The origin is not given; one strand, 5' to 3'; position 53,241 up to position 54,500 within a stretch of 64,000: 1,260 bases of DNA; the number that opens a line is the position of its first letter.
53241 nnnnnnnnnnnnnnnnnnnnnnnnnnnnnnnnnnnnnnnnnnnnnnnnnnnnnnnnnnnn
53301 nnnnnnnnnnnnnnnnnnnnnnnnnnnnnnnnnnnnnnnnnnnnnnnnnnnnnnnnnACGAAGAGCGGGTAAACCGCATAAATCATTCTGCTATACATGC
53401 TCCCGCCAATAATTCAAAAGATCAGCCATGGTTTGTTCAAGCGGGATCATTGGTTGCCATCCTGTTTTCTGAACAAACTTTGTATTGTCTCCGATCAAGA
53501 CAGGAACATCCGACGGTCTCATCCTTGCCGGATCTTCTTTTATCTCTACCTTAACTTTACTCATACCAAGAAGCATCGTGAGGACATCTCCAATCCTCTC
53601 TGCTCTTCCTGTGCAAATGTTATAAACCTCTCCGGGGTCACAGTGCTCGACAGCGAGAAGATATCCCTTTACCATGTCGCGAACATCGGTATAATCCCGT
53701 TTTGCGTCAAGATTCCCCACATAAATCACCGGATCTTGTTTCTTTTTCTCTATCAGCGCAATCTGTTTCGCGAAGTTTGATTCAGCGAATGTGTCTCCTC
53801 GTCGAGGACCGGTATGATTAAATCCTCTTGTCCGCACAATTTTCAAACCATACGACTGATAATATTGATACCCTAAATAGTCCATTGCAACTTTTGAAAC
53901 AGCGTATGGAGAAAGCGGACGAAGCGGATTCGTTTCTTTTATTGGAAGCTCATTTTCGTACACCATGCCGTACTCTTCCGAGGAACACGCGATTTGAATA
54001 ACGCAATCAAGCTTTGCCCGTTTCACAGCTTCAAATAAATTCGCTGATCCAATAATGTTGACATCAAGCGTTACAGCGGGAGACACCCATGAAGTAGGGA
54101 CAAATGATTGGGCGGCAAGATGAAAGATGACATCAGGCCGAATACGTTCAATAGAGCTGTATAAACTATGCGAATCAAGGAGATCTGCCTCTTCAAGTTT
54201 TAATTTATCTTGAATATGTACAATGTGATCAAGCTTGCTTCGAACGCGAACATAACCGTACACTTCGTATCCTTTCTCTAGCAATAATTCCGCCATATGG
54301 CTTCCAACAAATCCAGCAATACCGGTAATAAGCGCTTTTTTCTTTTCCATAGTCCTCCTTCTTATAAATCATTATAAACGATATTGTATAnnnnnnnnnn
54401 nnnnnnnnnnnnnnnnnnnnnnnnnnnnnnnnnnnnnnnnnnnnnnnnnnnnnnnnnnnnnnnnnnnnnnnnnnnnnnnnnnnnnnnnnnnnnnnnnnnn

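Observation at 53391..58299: rmlA-rmlB-rmlD operon without rmlC, followed by ugd and a Gmd/Rmd-like SDR, all translationally coupled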

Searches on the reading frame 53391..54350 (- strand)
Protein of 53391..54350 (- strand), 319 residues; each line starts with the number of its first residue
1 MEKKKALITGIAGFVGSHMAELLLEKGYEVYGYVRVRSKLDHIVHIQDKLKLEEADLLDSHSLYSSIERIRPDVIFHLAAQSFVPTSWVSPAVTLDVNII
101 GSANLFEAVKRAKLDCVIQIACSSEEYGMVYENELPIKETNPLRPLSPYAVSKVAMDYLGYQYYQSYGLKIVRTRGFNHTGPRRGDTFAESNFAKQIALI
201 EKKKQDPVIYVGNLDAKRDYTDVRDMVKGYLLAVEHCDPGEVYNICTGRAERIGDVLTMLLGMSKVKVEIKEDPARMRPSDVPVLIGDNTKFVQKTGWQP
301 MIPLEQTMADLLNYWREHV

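Call 3: search_protein_families(library=pfam, proteins=[window:53391-54350:-])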
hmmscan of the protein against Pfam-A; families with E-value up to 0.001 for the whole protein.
window:53391-54350:- (319 aa): 7 families
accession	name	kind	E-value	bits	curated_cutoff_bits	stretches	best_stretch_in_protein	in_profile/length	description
PF16363.11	GDP_Man_Dehyd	-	3.3e-84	283.6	27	1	7-310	1-331/332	GDP-mannose 4,6 dehydratase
PF01370.27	Epimerase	-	1.4e-57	195.3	20.9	1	6-246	1-240/240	NAD dependent epimerase/dehydratase family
PF04321.23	RmlD_sub_bind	-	2.9e-10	40.1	27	1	5-162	2-138/287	RmlD substrate binding domain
PF02719.21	Polysacc_synt_2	-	6.4e-10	39.1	20.2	1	7-121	2-127/293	Polysaccharide biosynthesis protein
PF01073.25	3Beta_HSD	-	2e-06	27.5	22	1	7-119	1-113/280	3-beta hydroxysteroid dehydrogenase/isomerase family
PF07993.18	NAD_binding_4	-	4.2e-05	23.3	20.1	0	8-58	1-71/258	Male sterility protein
PF13460.12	NAD_binding_10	-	0.00012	22.4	27.2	1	10-119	1-95/184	NAD(P)H-binding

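Call 4: search_protein_families(library=ncbifam, proteins=[window:53391-54350:-])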
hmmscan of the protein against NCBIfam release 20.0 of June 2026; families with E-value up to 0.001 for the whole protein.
window:53391-54350:- (319 aa): 31 families (the best 25 are shown)
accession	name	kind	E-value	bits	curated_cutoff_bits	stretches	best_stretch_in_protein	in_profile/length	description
TIGR01472.1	gmd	equivalog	4.5e-56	190.5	415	1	4-313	1-336/342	GDP-mannose 4,6-dehydratase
TIGR04180.1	EDH_00030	hypoth_equivalog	3.8e-49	167.4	475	1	7-301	2-295/297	NAD-dependent 4,6-dehydratase LegB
TIGR01181.1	dTDP_gluc_dehyt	equivalog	3.4e-38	131.5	365.1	1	6-317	2-313/321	dTDP-glucose 4,6-dehydratase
TIGR01179.1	galE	equivalog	2.8e-36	125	262.3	1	6-315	2-325/332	UDP-glucose 4-epimerase GalE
TIGR02622.1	CDP_4_6_dhtase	equivalog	3.5e-35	121.8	278.45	1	2-317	3-332/352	CDP-glucose 4,6-dehydratase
NF007582.0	PRK10217.1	equivalog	4.1e-22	78.7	698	1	4-252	2-257/355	dTDP-glucose 4,6-dehydratase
NF007490.0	PRK10084.1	subfamily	4.1e-20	72.1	649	1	5-258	2-271/361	dTDP-glucose 4,6-dehydratase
TIGR02197.1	heptose_epim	equivalog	8.6e-20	71.1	274.6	1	7-313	2-311/316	ADP-glyceromanno-heptose 6-epimerase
NF011728.1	PRK15181.1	equivalog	1.4e-17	63.7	760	1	3-249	15-267/348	Vi polysaccharide biosynthesis UDP-N-acetylglucosaminuronic acid C-4 epimerase TviC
NF008872.0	PRK11908.1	equivalog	9.6e-17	61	294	1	4-318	2-338/349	bifunctional UDP-4-keto-pentose/UDP-xylose synthase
TIGR03466.1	HpnA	hypoth_equivalog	6.1e-16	58.2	367.65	1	5-306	2-284/327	hopanoid-associated sugar epimerase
NF007956.0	PRK10675.1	subfamily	4.9e-13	48.9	394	1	5-313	2-327/338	UDP-glucose 4-epimerase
NF008360.0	PRK11150.1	equivalog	1.1e-12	47.8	452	1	7-276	3-267/310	ADP-glyceromanno-heptose 6-epimerase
NF005998.1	PRK08125.1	equivalog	2.4e-12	46.1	777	1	3-251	315-571/649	bifunctional UDP-4-amino-4-deoxy-L-arabinose formyltransferase/UDP-glucuronic acid oxidase ArnA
NF052578.1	StrlDmthSdmBMthl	equivalog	3.8e-12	46.6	600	1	6-266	3-250/328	sterol demethylase protein SdmB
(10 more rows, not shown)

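Call 13: search_solved_structures(query=window:53391-54350:-, max_evalue=0.001, show_alignments=3)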
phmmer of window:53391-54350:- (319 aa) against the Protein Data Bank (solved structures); distinct sequences matched with E-value up to 0.001: 166 (the best 60 are shown).
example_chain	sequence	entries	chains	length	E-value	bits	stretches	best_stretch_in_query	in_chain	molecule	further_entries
2pk3_A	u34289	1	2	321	1.6e-86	293.7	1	5-317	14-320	GDP-6-deoxy-D-lyxo-4-hexulose reductase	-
7us5_A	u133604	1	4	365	2.7e-67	230.5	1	1-318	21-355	GDP-D-GLYCERO-D-MANNO-HEPTOSE 4,6-DEHYDRATASE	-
6x3b_A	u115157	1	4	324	2e-53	184.9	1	7-318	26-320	GDP-6-deoxy-D-mannose reductase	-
1db3_A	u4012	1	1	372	1e-48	169.5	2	4-263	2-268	GDP-MANNOSE 4,6-DEHYDRATASE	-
7kf3_A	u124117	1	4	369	4.1e-48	167.5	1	3-311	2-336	GDP-mannose 4,6-dehydratase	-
5uzh_A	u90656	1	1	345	2.6e-45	158.2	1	4-308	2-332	NafoA.00085.b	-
2z1m_A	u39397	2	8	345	5.7e-45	157.1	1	2-255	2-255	GDP-D-mannose dehydratase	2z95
6gpj_A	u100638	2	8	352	1e-43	153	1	5-255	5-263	GDP-mannose 4,6 dehydratase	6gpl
5in4_A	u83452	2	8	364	1.2e-43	152.8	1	4-255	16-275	GDP-mannose 4,6 dehydratase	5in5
1t2a_A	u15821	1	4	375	1.4e-43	152.6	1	5-255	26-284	GDP-mannose 4,6 dehydratase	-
6q94_B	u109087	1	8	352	2.6e-43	151.7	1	5-255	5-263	GDP-mannose 4,6 dehydratase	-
6gpk_A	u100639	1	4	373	3.3e-43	151.4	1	4-255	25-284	GDP-mannose 4,6 dehydratase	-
1rpn_A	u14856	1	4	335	5.6e-43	150.6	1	4-308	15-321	GDP-mannose 4,6-dehydratase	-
1n7g_A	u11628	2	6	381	4.7e-42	147.6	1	3-308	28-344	GDP-D-mannose-4,6-dehydratase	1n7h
4lw8_A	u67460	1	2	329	2.1e-41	145.5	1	4-313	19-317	Putative epimerase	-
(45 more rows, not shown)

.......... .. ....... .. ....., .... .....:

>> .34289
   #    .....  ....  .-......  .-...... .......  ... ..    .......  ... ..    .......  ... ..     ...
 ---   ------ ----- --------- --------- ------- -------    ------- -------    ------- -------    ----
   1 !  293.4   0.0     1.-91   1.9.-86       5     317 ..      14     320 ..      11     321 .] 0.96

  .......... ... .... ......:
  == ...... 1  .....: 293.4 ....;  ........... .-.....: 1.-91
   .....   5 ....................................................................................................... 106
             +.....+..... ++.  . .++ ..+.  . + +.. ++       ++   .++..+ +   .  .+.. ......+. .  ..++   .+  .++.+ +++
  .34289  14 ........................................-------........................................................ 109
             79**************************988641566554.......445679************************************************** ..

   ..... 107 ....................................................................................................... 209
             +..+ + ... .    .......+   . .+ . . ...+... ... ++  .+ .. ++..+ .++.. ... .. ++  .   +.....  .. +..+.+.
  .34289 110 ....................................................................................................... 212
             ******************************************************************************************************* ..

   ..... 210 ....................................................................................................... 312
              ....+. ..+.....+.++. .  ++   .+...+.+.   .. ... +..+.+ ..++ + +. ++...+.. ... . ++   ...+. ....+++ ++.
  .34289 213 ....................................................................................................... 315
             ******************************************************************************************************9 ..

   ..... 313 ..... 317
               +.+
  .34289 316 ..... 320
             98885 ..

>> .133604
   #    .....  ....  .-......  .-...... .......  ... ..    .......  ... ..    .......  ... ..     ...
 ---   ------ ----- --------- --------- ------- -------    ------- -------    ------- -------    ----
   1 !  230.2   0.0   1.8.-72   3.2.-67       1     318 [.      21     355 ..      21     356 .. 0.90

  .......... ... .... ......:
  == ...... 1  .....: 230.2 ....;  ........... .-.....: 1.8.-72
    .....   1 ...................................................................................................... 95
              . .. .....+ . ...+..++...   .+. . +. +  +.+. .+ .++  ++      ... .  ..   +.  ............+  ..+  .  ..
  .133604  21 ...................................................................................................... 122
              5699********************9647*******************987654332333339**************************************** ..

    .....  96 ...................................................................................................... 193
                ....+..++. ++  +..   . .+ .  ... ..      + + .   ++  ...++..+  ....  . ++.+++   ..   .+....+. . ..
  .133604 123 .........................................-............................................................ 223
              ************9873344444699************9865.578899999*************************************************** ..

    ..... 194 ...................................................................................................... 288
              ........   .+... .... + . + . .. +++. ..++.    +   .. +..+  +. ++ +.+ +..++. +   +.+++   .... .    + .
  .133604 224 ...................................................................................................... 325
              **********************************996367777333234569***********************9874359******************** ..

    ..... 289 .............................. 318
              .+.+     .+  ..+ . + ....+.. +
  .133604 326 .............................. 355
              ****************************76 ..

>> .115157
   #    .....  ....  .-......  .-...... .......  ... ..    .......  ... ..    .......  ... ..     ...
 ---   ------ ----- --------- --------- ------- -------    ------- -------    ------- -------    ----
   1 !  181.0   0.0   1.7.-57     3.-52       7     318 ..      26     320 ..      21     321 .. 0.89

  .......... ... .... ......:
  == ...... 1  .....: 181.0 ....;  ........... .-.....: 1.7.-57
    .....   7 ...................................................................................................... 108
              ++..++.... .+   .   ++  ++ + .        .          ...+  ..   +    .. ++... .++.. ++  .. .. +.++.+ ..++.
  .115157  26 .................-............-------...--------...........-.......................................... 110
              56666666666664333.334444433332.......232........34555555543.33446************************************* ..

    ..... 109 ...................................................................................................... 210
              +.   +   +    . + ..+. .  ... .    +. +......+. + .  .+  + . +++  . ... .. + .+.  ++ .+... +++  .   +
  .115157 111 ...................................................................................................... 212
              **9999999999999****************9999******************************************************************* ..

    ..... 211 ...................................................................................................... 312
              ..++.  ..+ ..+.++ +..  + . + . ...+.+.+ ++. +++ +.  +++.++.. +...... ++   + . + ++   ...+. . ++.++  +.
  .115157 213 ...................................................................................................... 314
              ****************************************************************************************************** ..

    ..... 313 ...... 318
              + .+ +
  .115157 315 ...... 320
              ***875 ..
